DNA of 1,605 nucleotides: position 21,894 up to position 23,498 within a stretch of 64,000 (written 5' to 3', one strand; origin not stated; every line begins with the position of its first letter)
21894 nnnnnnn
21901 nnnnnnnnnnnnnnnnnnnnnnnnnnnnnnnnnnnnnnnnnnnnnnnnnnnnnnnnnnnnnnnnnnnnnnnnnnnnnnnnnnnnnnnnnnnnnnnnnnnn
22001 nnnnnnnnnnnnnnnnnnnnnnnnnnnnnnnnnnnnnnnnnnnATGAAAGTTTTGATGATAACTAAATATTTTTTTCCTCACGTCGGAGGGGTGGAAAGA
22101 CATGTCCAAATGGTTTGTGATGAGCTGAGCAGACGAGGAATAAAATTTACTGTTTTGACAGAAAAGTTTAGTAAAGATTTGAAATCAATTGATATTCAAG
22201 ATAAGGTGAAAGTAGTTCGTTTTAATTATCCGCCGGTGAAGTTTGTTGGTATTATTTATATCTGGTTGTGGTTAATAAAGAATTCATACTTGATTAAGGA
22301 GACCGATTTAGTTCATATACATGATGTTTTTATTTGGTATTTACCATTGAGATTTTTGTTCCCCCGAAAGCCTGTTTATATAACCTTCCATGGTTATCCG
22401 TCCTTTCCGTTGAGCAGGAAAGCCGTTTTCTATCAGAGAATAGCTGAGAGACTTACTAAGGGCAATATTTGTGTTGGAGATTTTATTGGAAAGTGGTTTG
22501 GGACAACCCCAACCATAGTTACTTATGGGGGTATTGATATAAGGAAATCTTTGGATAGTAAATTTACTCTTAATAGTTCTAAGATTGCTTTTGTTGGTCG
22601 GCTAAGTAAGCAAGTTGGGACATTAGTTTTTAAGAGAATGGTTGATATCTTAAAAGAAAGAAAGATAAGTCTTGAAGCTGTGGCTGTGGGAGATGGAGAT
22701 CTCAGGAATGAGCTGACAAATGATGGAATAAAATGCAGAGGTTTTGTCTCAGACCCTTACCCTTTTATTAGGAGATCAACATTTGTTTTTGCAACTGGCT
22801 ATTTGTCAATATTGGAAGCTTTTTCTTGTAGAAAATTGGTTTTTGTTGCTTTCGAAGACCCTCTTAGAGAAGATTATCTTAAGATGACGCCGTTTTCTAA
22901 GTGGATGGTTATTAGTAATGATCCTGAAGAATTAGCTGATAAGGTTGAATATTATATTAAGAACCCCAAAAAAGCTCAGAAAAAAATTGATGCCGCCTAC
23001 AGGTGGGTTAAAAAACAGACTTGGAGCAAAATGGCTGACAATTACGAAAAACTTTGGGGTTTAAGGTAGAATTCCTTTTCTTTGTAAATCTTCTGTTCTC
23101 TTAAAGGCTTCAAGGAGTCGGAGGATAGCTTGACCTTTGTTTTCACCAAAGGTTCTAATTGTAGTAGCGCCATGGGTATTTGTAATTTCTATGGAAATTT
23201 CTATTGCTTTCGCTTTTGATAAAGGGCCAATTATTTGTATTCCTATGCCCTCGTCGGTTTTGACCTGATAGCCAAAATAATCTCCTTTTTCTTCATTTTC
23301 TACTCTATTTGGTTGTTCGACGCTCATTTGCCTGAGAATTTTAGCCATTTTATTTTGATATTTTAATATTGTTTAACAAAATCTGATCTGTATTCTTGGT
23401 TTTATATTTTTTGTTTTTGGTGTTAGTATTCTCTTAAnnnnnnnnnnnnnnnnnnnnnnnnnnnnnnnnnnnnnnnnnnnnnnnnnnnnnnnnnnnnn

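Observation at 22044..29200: Eight-gene surface glycosylation island ending in a Wzy_C/O-antigen-ligase-like protein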

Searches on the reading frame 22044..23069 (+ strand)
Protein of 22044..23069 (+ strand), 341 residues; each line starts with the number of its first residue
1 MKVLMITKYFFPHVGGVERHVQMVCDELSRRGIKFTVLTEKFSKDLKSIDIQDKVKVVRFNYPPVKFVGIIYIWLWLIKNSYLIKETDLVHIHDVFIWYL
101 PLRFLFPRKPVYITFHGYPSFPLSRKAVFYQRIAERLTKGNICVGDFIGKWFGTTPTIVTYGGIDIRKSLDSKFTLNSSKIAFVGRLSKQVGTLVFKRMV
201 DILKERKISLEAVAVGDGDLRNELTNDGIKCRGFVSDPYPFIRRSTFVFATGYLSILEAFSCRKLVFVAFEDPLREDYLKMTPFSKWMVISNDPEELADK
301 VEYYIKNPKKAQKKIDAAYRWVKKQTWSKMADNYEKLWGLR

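Call 4: search_protein_families(library=pfam, proteins=[window:22044-23069:+], max_evalue=0.01)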
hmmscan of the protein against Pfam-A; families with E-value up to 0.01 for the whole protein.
window:22044-23069:+ (341 aa): 6 families
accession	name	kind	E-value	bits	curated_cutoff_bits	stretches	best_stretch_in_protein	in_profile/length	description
PF13439.12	Glyco_transf_4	-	1.7e-15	57.9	28.5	1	14-166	1-168/170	Glycosyltransferase Family 4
PF00534.26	Glycos_transf_1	-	1.7e-09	37.9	26.4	1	177-321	14-172/172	Glycosyl transferases group 1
PF13692.12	Glyco_trans_1_4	-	2.9e-08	34.5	27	1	180-307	3-142/142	Glycosyl transferases group 1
PF13524.12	Glyco_trans_1_2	-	0.00023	21.6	25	1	286-334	93-142/144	Glycosyl transferase-like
PF13579.12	Glyco_trans_4_4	-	0.00076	20.3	29.7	1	15-136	1-122/158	Glycosyl transferase 4-like domain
PF13477.12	Glyco_trans_4_2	-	0.0056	17.3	23.4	0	18-136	10-127/139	Glycosyl transferase 4-like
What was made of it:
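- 22044..23069 (+): GT4-family glycosyltransferase (341 aa). This is an accessory, strain-variable member of the locus. PF13439 1.7e-15 and PF00534 1.7e-9 (call 4).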

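Call 5: search_protein_families(library=ncbifam, proteins=[window:22044-23069:+], max_evalue=0.01)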
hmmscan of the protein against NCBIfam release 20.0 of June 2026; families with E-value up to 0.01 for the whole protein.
window:22044-23069:+ (341 aa): 4 families
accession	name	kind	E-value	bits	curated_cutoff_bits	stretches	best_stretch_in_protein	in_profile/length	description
TIGR03088.1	stp2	hypoth_equivalog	0.00023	20.3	409.05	0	287-338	318-370/374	TIGR03088 family PEP-CTERM/XrtA system glycosyltransferase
NF041010.1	glycosy_Agl16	equivalog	0.00036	19.5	575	1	1-62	1-66/352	glycosylation protein Agl16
TIGR02149.1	glgA_Coryne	subfamily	0.0039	16.4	302.4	0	1-53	1-57/391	glycogen synthase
NF050056.1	ProtGlycPglH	equivalog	0.0048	16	600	0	179-227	180-229/354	GalNAc-alpha-(1->4)-GalNAc-alpha-(1->3)-diNAcBac-PP-undecaprenol alpha-1,4-N-acetyl-D-galactosaminyltransferase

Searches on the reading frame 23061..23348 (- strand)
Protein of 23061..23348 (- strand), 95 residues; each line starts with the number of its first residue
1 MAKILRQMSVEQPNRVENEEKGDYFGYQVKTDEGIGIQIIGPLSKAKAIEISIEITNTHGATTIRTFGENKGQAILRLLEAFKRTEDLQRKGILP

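Call 4: search_protein_families(library=pfam, proteins=[window:23061-23348:-], max_evalue=0.01)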
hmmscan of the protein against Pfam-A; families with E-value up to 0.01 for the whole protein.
window:23061-23348:- (95 aa): 0 families

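Call 5: search_protein_families(library=ncbifam, proteins=[window:23061-23348:-], max_evalue=0.01)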
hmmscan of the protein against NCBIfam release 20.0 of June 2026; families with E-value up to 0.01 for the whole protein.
window:23061-23348:- (95 aa): 0 families

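Call 62: search_protein_families(library=phrogs, proteins=[window:23061-23348:-], max_evalue=0.01)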
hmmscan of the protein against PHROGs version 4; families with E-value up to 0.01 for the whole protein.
window:23061-23348:- (95 aa): 0 families
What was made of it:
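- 23061..23348 (-): 95-aa ORF on the opposite strand, function unknown. It interrupts the cluster, and nothing shows it belongs to the pathway. It has no Pfam, NCBIfam or PHROG hit (calls 4, 5, 62).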
